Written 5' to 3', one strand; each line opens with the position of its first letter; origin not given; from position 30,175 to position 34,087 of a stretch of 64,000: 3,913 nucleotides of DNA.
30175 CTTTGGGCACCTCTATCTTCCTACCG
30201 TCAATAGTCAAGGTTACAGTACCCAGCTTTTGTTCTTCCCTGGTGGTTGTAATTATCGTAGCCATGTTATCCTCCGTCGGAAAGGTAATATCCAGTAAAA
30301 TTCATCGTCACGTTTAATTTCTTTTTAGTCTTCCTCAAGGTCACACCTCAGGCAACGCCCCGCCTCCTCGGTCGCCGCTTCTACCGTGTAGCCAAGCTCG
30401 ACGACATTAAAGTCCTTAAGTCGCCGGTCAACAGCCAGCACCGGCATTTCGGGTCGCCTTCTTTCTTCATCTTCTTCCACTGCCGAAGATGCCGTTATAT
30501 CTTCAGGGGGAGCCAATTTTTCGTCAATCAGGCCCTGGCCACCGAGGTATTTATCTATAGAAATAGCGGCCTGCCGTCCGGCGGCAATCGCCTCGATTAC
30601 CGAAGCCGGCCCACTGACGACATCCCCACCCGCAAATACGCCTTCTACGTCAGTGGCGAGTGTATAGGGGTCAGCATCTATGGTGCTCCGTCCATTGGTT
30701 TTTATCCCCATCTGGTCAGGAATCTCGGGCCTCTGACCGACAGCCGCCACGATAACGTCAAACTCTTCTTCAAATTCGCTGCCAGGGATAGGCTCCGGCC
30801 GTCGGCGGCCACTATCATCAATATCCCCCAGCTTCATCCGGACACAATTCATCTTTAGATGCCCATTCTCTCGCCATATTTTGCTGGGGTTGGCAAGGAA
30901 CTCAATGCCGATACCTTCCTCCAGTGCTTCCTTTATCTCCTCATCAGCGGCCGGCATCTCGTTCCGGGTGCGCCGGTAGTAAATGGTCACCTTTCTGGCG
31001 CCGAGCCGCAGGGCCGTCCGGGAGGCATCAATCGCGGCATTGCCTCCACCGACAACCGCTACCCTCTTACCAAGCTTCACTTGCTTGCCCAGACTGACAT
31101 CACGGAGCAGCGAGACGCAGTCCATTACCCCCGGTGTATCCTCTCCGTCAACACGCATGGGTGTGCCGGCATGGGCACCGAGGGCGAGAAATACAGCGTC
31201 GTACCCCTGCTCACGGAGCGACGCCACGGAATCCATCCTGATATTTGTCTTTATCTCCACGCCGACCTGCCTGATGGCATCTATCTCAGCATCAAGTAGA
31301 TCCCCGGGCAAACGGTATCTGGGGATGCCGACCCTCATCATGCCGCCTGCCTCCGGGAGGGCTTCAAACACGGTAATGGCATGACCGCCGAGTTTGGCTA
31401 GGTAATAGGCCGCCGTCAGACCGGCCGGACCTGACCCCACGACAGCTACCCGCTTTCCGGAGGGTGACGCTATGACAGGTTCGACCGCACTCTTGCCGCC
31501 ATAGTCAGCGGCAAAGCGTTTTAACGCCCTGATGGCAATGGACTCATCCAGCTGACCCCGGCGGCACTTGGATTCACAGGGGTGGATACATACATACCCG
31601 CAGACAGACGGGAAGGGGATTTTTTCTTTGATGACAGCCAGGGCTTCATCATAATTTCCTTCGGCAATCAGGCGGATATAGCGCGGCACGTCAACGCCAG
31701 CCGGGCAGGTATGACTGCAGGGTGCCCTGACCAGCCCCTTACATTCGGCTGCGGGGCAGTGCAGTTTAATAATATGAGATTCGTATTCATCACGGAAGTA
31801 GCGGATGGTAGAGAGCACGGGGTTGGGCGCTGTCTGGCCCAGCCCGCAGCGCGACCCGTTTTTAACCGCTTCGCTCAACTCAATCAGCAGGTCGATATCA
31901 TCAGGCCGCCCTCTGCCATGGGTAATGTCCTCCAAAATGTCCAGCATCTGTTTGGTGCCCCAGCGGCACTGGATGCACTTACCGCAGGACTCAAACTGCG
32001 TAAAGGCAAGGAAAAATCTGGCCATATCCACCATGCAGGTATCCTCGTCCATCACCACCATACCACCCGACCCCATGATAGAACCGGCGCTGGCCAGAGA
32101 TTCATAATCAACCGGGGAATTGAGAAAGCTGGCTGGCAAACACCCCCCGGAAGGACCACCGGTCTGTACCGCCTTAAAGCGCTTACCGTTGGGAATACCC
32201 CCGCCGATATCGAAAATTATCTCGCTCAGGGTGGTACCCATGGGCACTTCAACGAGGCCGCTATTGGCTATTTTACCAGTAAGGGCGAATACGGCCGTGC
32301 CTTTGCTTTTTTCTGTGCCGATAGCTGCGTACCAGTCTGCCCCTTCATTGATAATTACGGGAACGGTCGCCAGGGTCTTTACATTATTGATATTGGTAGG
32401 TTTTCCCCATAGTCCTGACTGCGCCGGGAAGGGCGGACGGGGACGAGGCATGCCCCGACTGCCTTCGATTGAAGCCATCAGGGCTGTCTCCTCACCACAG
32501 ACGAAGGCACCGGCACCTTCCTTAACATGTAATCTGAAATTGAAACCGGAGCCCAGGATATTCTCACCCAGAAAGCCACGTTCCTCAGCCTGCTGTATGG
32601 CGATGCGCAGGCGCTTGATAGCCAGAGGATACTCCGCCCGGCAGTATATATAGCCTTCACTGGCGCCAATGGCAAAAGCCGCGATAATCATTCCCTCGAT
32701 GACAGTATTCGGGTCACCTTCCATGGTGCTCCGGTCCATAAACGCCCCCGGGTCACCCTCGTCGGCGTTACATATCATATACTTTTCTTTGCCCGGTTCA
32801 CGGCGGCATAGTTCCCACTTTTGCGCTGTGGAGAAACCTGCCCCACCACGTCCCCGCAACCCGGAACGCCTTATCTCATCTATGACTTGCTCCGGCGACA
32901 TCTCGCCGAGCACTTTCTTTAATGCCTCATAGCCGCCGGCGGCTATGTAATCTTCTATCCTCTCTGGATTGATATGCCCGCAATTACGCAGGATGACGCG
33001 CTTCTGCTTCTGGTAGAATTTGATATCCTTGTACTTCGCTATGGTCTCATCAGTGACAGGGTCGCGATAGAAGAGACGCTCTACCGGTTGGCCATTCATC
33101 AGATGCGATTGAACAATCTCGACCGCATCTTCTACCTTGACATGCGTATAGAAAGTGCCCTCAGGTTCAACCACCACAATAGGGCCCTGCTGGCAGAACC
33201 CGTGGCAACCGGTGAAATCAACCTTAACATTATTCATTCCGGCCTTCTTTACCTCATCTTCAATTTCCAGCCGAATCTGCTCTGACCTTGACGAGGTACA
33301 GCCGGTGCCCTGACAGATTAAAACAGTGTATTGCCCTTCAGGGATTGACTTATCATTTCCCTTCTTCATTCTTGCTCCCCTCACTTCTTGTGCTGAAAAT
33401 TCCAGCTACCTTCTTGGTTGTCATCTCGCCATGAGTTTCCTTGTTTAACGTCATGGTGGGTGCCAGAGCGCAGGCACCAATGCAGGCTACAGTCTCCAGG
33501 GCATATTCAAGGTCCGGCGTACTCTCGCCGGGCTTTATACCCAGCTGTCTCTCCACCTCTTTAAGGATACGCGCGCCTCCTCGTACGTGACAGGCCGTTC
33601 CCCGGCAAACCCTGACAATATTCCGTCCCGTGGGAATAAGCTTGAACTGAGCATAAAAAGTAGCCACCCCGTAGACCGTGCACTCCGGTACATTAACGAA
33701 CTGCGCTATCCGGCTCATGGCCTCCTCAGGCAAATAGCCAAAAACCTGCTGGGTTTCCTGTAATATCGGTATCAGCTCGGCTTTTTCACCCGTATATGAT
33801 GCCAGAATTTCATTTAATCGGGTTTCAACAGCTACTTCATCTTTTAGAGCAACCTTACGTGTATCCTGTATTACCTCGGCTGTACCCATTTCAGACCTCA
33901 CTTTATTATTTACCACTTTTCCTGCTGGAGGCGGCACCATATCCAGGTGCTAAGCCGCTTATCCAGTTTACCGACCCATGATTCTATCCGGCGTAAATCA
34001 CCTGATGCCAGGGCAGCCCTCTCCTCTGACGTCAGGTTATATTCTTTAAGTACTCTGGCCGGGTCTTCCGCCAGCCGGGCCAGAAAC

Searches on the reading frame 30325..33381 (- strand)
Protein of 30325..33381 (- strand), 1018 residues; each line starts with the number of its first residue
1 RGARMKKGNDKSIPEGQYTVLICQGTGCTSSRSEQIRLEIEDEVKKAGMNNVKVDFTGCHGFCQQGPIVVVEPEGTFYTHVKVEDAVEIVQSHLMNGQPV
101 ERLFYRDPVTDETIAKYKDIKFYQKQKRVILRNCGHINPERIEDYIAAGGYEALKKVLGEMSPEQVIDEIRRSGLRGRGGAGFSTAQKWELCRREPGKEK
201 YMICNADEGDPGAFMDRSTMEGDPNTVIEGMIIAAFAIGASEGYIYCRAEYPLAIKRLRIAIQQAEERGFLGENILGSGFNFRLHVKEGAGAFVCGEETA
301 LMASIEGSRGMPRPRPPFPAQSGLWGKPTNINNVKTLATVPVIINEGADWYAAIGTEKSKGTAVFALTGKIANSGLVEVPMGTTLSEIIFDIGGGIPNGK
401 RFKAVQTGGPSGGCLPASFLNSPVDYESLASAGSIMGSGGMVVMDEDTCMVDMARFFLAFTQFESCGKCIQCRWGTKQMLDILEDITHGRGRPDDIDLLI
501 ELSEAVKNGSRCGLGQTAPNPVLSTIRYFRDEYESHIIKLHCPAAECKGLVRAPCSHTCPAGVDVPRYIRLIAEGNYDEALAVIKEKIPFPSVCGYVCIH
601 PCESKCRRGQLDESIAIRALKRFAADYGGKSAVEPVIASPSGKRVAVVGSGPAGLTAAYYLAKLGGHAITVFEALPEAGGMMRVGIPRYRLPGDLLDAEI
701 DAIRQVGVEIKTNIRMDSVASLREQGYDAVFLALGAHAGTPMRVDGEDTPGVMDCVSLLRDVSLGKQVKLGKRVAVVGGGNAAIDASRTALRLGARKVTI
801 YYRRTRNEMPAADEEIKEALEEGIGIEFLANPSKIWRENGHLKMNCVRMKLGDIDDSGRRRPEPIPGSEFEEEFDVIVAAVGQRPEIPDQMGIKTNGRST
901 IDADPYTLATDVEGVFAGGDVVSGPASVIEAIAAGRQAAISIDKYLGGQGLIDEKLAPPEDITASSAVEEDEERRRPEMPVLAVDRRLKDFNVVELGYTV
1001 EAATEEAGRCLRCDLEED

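Call 77: search_protein_families(library=pfam, proteins=[window:30325-33381:-], max_evalue=0.00001)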
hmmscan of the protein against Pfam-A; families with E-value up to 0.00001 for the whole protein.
window:30325-33381:- (1018 aa): 10 families
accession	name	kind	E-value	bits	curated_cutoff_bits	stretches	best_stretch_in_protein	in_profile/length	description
PF01512.22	Complex1_51K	-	1e-45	155.8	31.2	1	170-341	1-149/150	Nuo51 FMN-binding domain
PF07992.20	Pyr_redox_2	-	4.1e-33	115.5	26.1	1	644-935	2-291/291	Pyridine nucleotide-disulphide oxidoreductase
PF10589.14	NADH_4Fe-4S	-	1.1e-32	112.2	23.5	1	452-536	1-85/85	NADH-ubiquinone oxidoreductase-F iron-sulfur binding region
PF14691.11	Fer4_20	-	2.3e-24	85.8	25.8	1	544-628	21-108/113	Dihydroprymidine dehydrogenase domain II, 4Fe-4S cluster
PF13738.12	Pyr_redox_3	-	5.6e-09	36.1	30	0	768-919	162-305/305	Pyridine nucleotide-disulphide oxidoreductase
PF00070.33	Pyr_redox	-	6.1e-09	36.7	22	0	773-822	1-48/82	Pyridine nucleotide-disulphide oxidoreductase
PF13450.12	NAD_binding_8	-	2.2e-08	34.7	21.9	1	647-683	1-36/68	NAD(P)-binding Rossmann-like domain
PF01257.25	2Fe-2S_thioredx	-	2.2e-07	31.3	24.8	1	14-91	62-142/145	Thioredoxin-like [2Fe-2S] ferredoxin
PF01266.30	DAO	-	2.9e-07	30.8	27.9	0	644-679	1-35/353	FAD dependent oxidoreductase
PF10531.15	SLBB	-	5.9e-07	29.7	27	1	364-413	1-53/55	SLBB domain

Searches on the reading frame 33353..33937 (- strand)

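Call 77: search_protein_families(library=pfam, proteins=[window:33353-33937:-], max_evalue=0.00001)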
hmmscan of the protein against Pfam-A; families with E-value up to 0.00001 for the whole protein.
window:33353-33937:- (194 aa): 1 family
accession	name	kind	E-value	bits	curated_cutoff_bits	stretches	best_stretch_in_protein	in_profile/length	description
PF01257.25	2Fe-2S_thioredx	-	3.7e-50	170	24.8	1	42-181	2-141/145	Thioredoxin-like [2Fe-2S] ferredoxin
